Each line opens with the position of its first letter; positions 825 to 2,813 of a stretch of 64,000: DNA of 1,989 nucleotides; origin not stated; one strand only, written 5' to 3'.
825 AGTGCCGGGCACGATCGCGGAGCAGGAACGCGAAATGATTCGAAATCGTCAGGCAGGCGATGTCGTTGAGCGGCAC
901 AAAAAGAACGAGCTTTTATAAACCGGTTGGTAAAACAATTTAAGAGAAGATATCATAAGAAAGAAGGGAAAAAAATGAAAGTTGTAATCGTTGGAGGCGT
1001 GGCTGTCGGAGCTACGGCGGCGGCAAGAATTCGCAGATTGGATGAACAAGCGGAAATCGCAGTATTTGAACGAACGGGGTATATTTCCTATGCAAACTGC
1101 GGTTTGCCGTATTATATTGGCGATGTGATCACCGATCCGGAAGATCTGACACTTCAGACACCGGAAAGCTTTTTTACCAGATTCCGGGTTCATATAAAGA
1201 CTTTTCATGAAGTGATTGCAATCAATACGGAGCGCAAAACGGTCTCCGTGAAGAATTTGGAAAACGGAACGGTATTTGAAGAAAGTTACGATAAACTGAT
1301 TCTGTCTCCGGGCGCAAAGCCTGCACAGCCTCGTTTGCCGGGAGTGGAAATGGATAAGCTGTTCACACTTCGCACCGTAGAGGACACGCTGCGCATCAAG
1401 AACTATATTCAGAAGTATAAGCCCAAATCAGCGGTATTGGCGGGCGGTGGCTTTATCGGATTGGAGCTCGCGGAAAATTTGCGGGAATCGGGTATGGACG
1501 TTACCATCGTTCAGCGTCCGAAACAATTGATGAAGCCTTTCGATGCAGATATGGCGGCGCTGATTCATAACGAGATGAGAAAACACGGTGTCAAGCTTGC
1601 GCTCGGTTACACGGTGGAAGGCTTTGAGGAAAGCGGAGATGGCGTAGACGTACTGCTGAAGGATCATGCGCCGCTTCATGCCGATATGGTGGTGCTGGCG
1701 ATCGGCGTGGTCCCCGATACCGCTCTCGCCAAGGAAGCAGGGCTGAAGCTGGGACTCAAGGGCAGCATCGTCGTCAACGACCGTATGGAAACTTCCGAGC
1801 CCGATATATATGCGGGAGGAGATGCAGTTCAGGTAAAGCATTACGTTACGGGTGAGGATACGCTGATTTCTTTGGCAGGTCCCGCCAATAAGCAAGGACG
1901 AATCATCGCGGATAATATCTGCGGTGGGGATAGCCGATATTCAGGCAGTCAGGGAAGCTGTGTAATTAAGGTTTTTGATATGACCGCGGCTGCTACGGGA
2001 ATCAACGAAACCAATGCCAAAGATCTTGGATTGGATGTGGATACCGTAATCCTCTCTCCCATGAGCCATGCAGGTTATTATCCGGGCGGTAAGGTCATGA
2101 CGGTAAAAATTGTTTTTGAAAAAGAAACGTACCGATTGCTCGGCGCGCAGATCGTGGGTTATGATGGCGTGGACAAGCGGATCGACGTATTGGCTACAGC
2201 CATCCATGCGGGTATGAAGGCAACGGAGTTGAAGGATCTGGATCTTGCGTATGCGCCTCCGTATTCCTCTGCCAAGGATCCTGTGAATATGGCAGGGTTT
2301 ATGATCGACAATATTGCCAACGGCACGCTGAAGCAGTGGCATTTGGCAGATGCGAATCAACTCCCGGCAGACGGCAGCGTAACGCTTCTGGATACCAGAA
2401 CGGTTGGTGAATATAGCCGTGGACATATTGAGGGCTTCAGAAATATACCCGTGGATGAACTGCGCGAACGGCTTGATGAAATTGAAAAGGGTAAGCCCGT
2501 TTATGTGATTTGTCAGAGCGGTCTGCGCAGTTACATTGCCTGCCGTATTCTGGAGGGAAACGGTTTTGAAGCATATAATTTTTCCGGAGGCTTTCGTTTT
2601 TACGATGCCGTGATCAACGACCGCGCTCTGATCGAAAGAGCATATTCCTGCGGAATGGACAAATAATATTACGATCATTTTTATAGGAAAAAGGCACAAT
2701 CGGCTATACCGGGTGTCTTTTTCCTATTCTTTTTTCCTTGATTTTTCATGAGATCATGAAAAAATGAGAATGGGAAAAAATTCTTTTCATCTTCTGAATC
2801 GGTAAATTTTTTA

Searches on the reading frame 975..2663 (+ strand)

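Call 67: search_protein_families(library=pfam, proteins=[window:975-2663:+], max_evalue=0.001)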
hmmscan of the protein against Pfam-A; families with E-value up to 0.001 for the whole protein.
window:975-2663:+ (563 aa): 9 families
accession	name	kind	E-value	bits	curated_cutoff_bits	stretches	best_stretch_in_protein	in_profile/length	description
PF07992.20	Pyr_redox_2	-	6.9e-61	206.6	26.1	1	1-296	1-279/291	Pyridine nucleotide-disulphide oxidoreductase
PF00070.33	Pyr_redox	-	2.3e-19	70.1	22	1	153-229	2-80/82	Pyridine nucleotide-disulphide oxidoreductase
PF02852.28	Pyr_redox_dim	-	4.8e-17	62.6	25.3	1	332-433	5-105/110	Pyridine nucleotide-disulphide oxidoreductase, dimerisation domain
PF00581.25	Rhodanese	-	7.6e-14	52.4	22.2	1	459-541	4-97/102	Rhodanese-like domain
PF13738.12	Pyr_redox_3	-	3e-09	37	30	1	67-282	91-305/305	Pyridine nucleotide-disulphide oxidoreductase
PF01266.30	DAO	-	4.9e-06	26.7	27.9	0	193-273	151-236/353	FAD dependent oxidoreductase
PF13454.12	NAD_binding_9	-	5.4e-05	23.6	21.8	0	211-245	120-154/155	FAD-NAD(P)-binding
PF13450.12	NAD_binding_8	-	0.00011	22.9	21.9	0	5-37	1-31/68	NAD(P)-binding Rossmann-like domain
PF03486.20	HI0933_like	-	0.00084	19.3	50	0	194-244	112-163/244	HI0933-like protein Rossmann domain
